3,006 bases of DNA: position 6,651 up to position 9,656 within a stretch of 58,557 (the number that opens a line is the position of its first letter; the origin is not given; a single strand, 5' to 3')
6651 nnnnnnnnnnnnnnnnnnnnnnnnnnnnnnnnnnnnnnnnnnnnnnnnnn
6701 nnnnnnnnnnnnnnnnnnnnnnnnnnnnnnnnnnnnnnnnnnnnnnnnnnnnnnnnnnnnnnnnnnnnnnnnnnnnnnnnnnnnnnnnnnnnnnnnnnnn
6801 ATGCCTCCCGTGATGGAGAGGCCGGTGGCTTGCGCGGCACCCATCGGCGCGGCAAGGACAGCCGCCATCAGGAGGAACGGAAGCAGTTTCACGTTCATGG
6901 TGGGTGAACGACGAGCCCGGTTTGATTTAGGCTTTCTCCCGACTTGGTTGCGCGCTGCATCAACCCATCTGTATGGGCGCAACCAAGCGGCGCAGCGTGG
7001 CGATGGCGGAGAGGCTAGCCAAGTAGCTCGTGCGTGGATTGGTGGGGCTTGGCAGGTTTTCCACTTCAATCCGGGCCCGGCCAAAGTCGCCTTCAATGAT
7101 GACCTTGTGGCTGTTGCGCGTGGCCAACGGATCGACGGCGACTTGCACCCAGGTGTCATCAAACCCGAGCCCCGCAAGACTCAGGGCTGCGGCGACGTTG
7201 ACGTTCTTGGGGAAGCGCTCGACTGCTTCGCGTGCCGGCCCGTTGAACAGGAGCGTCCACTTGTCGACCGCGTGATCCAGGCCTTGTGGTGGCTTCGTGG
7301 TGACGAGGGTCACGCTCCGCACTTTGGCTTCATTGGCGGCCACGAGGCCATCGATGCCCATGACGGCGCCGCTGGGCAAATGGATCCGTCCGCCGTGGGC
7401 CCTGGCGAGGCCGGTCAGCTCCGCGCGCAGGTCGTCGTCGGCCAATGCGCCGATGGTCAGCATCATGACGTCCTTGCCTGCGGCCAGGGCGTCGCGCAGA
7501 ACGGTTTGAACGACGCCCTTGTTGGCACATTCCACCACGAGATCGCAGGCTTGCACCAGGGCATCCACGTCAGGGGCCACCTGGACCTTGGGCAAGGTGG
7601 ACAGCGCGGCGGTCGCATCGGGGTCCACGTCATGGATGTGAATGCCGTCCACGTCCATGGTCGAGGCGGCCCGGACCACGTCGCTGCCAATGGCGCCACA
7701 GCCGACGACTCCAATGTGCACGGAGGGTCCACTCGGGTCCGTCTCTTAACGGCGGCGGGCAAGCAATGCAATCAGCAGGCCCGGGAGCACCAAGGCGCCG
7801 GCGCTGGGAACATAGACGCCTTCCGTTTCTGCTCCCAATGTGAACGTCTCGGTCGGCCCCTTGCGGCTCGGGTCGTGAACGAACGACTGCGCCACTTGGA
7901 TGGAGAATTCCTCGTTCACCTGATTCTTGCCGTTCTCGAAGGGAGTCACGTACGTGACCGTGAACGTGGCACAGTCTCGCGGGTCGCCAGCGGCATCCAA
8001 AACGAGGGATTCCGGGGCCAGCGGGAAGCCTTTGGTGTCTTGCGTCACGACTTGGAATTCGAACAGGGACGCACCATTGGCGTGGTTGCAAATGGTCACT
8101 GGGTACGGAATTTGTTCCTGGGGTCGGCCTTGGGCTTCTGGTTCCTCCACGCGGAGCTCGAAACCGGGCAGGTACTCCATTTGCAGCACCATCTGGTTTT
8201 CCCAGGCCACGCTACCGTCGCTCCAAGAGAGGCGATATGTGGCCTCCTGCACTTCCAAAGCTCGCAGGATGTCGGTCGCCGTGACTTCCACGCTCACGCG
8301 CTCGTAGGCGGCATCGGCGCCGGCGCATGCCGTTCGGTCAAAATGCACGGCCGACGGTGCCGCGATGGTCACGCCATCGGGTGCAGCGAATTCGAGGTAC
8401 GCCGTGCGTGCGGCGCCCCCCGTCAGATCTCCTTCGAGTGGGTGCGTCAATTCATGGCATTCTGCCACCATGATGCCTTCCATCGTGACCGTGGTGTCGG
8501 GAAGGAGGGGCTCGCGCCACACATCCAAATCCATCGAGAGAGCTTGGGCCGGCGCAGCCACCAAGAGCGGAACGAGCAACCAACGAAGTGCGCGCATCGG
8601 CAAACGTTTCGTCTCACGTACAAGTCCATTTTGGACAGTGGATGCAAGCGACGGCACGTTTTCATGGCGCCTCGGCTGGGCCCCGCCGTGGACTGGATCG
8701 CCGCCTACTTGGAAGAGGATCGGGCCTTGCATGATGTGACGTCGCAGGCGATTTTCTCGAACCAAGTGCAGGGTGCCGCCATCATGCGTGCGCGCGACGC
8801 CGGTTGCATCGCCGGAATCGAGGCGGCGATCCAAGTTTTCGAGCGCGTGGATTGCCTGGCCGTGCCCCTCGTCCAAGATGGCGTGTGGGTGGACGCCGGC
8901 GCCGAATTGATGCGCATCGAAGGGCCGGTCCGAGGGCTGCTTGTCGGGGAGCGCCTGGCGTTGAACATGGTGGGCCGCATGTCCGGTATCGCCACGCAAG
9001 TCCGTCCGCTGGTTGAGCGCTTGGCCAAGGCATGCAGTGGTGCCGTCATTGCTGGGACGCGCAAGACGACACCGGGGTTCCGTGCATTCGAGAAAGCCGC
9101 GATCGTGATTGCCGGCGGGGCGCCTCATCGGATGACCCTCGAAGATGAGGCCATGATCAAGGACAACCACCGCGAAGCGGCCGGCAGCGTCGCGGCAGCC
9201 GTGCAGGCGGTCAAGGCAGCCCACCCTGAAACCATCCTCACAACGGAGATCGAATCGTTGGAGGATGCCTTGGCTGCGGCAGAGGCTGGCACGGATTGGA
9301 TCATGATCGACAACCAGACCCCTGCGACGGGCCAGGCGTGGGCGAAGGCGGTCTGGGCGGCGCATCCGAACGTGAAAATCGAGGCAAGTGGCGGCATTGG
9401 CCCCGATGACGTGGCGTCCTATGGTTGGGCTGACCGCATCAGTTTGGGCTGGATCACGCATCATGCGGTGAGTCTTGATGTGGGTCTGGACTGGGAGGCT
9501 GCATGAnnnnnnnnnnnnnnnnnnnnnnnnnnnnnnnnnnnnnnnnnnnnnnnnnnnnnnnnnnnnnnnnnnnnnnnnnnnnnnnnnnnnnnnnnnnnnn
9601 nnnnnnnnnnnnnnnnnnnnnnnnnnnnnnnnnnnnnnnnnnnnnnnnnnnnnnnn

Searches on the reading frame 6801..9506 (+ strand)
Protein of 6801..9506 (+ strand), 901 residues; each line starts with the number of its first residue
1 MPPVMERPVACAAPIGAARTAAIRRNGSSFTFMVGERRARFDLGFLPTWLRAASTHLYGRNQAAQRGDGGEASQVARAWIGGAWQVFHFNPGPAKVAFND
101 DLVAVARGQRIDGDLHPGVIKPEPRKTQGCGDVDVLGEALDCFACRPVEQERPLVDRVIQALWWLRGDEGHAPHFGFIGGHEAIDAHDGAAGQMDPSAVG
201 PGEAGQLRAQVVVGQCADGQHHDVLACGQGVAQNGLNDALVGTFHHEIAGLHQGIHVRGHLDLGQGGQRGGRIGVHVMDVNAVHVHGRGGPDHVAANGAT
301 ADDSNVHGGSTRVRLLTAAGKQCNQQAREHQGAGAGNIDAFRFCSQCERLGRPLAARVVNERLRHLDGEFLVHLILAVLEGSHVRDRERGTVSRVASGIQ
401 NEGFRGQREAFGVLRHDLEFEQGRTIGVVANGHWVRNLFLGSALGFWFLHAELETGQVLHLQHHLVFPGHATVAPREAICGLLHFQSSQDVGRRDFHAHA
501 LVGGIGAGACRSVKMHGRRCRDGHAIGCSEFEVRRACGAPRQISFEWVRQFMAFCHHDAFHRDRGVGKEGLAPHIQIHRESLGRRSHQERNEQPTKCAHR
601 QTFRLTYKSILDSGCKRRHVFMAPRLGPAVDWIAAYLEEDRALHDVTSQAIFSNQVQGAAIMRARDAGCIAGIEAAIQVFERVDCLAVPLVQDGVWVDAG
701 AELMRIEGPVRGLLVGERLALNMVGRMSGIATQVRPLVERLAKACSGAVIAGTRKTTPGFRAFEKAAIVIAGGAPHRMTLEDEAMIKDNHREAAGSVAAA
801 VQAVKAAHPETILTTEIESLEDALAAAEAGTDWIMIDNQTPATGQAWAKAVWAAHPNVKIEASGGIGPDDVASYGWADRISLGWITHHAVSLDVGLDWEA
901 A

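Call 34: search_protein_families(library=pfam, proteins=[window:6801-9506:+], max_evalue=0.00001)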
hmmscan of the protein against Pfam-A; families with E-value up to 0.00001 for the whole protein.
window:6801-9506:+ (901 aa): 2 families
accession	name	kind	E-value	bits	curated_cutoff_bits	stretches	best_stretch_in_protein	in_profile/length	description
PF01729.25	QRPTase_C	-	1e-43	149.4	23.1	1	730-897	1-169/169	Quinolinate phosphoribosyl transferase, C-terminal domain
PF02749.22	QRPTase_N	-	4.3e-17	62.5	27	1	645-728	1-82/82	Quinolinate phosphoribosyl transferase, N-terminal domain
